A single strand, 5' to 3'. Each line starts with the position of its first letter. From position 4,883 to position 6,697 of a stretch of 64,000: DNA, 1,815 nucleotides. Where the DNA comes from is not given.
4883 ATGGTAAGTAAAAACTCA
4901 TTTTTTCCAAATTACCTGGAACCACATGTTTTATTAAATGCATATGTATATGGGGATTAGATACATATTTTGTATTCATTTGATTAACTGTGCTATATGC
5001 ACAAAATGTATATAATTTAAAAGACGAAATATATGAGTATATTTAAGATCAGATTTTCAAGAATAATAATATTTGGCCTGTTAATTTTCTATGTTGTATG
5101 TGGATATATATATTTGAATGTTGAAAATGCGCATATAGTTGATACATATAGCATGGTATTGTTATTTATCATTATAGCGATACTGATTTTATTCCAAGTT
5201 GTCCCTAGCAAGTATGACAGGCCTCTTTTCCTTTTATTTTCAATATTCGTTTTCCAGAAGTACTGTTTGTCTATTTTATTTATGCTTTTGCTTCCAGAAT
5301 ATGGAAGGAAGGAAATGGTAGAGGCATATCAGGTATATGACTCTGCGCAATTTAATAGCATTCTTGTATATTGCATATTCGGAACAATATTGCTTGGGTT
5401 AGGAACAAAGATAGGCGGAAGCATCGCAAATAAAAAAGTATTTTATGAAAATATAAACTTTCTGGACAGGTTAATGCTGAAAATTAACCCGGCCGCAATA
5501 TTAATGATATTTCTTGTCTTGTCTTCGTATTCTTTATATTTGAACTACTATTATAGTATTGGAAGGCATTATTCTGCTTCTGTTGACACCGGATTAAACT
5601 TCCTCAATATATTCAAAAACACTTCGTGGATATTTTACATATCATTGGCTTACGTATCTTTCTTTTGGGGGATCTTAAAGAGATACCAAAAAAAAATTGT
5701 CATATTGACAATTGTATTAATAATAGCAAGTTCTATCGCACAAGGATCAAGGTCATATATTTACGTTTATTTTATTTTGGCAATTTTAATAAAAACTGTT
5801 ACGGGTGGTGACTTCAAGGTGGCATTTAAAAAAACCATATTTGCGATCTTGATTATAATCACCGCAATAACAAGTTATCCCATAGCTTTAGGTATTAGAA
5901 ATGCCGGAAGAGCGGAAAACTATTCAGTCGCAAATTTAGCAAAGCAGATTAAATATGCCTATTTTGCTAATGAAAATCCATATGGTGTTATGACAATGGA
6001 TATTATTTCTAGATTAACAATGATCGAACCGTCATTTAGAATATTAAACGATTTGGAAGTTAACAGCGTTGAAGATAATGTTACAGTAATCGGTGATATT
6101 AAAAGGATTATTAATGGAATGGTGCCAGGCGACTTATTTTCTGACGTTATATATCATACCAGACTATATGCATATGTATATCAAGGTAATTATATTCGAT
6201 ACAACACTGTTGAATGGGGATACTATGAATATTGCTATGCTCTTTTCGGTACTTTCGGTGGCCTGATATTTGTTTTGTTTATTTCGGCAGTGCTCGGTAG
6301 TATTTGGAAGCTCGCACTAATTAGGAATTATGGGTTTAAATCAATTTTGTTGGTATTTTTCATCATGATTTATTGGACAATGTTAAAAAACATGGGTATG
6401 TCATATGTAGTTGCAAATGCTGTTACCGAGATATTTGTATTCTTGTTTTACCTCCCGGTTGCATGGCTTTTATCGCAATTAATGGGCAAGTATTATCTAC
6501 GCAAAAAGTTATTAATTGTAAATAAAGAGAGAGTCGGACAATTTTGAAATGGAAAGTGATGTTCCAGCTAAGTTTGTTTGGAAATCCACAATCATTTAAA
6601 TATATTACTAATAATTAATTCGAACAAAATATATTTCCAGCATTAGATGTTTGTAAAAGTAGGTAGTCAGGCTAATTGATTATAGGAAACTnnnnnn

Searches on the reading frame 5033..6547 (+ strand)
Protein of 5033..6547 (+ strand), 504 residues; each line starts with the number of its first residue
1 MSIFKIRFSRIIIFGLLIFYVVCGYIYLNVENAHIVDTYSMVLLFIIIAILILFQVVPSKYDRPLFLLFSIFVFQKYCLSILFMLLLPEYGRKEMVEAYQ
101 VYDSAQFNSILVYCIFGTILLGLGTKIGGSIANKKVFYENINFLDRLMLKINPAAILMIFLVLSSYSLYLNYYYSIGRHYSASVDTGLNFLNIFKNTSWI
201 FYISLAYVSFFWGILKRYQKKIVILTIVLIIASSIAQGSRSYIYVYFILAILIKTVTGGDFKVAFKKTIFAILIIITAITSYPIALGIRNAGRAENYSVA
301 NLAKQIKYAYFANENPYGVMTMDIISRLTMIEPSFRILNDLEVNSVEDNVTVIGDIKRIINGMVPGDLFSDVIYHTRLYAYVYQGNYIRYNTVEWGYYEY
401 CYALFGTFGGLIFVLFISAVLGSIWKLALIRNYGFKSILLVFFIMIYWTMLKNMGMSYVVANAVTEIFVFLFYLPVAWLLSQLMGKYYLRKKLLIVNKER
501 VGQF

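Call 4: search_protein_families(library=pfam, proteins=[window:5033-6547:+], max_evalue=0.1)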
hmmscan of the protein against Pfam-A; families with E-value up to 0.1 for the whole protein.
window:5033-6547:+ (504 aa): 0 families

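Call 5: search_protein_families(library=ncbifam, proteins=[window:5033-6547:+], max_evalue=0.1)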
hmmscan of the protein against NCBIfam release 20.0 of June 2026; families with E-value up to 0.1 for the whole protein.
window:5033-6547:+ (504 aa): 0 families

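Call 43: search_protein_families(library=pfam, proteins=[window:5033-6547:+], max_evalue=0.01)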
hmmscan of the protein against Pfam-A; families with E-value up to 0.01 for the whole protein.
window:5033-6547:+ (504 aa): 0 families
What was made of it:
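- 5033..6547 (+): Multi-pass membrane protein (504 aa) upstream of X; possible Wzy-like polymerase (context only). No Pfam hit (calls 4, 43).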
